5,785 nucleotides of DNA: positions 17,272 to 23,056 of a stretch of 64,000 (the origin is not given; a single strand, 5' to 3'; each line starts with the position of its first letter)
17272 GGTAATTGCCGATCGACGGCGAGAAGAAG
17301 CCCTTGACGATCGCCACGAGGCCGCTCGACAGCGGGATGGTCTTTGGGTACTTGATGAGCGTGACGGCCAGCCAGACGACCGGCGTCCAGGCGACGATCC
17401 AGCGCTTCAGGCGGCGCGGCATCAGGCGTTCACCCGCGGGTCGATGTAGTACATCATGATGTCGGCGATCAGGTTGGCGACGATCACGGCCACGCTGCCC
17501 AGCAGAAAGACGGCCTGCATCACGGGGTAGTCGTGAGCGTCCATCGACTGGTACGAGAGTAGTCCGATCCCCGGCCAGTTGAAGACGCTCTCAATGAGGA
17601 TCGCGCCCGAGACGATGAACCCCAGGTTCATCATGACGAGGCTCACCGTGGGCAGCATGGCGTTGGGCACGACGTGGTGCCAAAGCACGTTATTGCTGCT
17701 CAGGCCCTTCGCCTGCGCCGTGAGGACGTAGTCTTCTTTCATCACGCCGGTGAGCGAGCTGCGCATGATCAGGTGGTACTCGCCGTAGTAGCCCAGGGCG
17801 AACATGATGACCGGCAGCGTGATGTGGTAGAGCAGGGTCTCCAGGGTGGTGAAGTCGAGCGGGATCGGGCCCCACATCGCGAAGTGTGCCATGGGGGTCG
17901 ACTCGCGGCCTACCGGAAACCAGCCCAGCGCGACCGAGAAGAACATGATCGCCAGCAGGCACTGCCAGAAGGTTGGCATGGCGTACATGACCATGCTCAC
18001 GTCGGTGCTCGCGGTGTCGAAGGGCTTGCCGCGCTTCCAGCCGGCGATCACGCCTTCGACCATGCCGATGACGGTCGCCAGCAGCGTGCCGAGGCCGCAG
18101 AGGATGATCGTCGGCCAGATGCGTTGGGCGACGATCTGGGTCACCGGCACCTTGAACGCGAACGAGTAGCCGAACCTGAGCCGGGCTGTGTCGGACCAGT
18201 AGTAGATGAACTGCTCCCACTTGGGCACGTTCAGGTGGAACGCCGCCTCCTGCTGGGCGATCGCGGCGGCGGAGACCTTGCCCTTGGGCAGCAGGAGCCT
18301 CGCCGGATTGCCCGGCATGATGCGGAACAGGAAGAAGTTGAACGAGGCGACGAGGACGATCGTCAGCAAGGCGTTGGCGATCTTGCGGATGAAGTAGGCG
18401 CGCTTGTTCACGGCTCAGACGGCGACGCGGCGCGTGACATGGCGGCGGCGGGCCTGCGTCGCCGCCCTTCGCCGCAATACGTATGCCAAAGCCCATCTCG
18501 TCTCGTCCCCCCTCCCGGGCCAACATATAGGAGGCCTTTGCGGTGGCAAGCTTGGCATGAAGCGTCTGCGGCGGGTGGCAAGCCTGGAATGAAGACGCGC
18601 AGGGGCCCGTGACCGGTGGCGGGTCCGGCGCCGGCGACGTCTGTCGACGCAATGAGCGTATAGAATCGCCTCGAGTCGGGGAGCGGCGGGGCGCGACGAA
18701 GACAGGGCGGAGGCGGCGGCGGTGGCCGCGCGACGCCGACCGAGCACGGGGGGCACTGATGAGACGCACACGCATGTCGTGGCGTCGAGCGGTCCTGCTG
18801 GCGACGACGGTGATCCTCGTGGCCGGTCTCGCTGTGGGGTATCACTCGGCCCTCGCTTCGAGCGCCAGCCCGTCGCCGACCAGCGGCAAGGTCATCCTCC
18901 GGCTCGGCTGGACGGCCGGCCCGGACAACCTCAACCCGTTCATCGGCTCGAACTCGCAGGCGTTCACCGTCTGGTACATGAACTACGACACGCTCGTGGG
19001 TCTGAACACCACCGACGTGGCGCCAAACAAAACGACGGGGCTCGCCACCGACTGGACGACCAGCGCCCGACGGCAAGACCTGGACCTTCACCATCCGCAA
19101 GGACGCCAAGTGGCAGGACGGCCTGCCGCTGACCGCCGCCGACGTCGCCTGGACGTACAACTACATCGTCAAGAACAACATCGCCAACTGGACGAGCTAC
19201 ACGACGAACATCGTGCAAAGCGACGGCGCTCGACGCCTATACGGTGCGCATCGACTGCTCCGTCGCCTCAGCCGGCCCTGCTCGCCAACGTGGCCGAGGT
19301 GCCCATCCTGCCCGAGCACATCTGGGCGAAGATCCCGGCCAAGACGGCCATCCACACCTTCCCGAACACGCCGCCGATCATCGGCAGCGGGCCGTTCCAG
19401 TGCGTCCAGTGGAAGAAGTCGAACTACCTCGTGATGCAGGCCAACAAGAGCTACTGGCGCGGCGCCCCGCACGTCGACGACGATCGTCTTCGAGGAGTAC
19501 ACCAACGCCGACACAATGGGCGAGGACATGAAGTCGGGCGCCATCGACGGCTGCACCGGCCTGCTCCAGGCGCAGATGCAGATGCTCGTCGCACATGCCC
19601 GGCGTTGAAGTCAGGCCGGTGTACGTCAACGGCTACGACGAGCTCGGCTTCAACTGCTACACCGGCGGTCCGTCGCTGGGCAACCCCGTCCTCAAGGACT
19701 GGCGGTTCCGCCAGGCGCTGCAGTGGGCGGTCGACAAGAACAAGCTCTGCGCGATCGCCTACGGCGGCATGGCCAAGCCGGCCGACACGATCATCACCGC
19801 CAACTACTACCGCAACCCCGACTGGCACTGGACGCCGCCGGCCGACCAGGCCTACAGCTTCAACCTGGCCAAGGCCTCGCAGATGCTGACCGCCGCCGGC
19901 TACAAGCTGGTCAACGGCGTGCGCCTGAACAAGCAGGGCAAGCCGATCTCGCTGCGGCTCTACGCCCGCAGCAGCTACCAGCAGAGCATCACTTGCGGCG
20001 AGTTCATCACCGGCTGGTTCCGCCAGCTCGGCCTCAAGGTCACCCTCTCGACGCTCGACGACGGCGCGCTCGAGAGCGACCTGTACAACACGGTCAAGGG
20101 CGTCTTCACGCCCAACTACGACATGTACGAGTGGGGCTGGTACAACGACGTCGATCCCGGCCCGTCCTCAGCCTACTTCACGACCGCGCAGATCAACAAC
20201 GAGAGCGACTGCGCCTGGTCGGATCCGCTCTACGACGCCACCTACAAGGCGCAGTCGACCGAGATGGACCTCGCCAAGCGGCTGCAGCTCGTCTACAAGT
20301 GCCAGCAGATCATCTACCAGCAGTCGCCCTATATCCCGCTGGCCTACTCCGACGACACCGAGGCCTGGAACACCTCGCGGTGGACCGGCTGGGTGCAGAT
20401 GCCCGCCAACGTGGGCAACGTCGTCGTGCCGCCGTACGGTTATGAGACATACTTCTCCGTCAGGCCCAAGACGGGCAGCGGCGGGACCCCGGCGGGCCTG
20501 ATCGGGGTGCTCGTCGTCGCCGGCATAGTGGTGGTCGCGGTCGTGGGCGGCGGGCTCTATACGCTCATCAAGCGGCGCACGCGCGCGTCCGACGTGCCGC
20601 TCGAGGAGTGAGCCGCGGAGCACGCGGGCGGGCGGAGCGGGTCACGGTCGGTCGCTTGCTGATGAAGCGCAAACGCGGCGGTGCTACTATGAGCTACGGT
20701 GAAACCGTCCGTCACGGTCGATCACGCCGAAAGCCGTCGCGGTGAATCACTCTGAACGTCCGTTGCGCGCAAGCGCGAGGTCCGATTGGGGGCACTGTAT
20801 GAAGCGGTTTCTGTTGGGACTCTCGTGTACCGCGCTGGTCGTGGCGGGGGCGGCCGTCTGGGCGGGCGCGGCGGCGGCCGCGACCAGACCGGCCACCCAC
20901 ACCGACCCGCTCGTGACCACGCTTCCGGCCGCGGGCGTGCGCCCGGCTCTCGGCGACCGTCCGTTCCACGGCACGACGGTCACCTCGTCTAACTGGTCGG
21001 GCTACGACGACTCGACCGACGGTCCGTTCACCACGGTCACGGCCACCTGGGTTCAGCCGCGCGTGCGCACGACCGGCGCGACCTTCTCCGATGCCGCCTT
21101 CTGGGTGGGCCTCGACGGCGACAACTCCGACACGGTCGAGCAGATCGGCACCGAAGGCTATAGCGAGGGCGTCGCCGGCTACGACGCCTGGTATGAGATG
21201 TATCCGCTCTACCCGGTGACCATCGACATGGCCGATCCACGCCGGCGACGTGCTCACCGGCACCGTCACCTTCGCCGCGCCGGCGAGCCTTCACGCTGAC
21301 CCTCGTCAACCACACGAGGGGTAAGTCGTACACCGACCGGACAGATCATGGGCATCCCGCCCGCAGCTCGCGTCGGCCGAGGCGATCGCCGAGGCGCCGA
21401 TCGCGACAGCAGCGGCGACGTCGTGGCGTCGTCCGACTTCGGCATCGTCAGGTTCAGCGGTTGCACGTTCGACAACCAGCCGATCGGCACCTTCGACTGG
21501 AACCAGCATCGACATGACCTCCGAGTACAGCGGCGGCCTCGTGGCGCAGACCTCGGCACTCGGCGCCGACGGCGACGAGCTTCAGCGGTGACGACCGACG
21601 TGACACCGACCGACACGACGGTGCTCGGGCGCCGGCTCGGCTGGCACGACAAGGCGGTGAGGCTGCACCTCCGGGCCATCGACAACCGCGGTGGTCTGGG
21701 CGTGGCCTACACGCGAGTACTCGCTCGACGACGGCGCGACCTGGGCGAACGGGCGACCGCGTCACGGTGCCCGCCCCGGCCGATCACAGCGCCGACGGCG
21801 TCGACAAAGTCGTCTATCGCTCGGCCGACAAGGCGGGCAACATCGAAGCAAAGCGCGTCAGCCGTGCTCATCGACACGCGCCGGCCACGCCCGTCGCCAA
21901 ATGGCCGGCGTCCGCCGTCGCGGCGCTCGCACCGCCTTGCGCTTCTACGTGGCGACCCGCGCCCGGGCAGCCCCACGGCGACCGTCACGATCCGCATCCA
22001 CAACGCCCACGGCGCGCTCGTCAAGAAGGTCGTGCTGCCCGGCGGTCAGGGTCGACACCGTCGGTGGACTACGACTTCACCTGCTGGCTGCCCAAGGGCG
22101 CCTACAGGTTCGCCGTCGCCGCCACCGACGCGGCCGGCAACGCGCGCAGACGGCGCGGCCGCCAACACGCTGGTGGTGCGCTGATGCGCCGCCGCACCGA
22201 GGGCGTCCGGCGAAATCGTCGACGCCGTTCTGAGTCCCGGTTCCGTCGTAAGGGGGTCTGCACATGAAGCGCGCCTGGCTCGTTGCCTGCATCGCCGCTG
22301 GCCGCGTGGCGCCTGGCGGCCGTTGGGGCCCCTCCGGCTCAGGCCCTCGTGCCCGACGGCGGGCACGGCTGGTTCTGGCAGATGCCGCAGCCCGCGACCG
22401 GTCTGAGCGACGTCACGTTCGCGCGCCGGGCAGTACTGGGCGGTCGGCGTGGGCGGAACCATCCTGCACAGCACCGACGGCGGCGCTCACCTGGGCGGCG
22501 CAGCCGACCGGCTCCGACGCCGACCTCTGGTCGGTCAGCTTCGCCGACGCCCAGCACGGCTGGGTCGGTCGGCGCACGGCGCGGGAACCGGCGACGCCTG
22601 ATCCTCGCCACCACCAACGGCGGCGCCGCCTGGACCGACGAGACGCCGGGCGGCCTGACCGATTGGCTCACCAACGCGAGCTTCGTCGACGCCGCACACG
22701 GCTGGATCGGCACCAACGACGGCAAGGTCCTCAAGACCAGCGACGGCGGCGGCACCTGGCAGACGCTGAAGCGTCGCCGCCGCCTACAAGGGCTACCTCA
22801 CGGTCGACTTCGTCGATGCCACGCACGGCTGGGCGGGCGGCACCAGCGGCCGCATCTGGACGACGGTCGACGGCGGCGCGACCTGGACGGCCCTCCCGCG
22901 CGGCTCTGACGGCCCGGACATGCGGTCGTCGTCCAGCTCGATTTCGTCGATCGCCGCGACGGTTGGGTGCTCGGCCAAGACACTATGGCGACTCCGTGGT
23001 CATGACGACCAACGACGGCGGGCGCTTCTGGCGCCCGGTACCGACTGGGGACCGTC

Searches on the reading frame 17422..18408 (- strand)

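Call 25: search_protein_families(library=pfam, proteins=[window:17422-18408:-], max_evalue=0.001)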
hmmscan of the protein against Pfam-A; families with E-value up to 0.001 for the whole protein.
window:17422-18408:- (328 aa): 2 families
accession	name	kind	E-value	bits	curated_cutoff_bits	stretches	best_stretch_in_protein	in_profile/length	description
PF00528.27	BPD_transp_1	-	2.3e-36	125.7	26.4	1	116-327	2-183/184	Binding-protein-dependent transport system inner membrane component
PF19300.4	BPD_transp_1_N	-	9.9e-07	29.4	23.8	1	5-96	4-106/114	Binding-prot-dependent transport system membrane comp, N-term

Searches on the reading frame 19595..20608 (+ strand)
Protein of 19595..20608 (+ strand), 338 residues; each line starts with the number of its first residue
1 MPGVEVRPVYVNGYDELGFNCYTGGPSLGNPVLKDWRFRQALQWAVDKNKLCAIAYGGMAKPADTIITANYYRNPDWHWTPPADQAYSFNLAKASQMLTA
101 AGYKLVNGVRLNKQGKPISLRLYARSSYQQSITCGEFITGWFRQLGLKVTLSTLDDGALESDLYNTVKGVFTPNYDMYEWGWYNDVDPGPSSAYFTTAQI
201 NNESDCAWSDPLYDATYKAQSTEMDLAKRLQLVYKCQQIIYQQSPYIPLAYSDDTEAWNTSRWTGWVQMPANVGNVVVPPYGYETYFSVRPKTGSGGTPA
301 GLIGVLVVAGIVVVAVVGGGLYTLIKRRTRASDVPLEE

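Call 25: search_protein_families(library=pfam, proteins=[window:19595-20608:+], max_evalue=0.001)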
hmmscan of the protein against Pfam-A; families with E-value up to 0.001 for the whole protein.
window:19595-20608:+ (338 aa): 1 family
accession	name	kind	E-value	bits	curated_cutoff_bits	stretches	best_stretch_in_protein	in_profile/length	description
PF00496.27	SBP_bac_5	-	7.4e-25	88.3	32.4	1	12-197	199-361/368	Bacterial extracellular solute-binding proteins, family 5 Middle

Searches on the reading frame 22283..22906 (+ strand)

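Call 25: search_protein_families(library=pfam, proteins=[window:22283-22906:+], max_evalue=0.001)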
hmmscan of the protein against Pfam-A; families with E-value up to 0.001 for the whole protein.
window:22283-22906:+ (208 aa): 1 family
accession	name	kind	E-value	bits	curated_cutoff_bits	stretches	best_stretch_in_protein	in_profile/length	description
PF14870.12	PSII_BNR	-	0.00018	21.3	27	1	104-173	37-108/303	Photosynthesis system II assembly factor YCF48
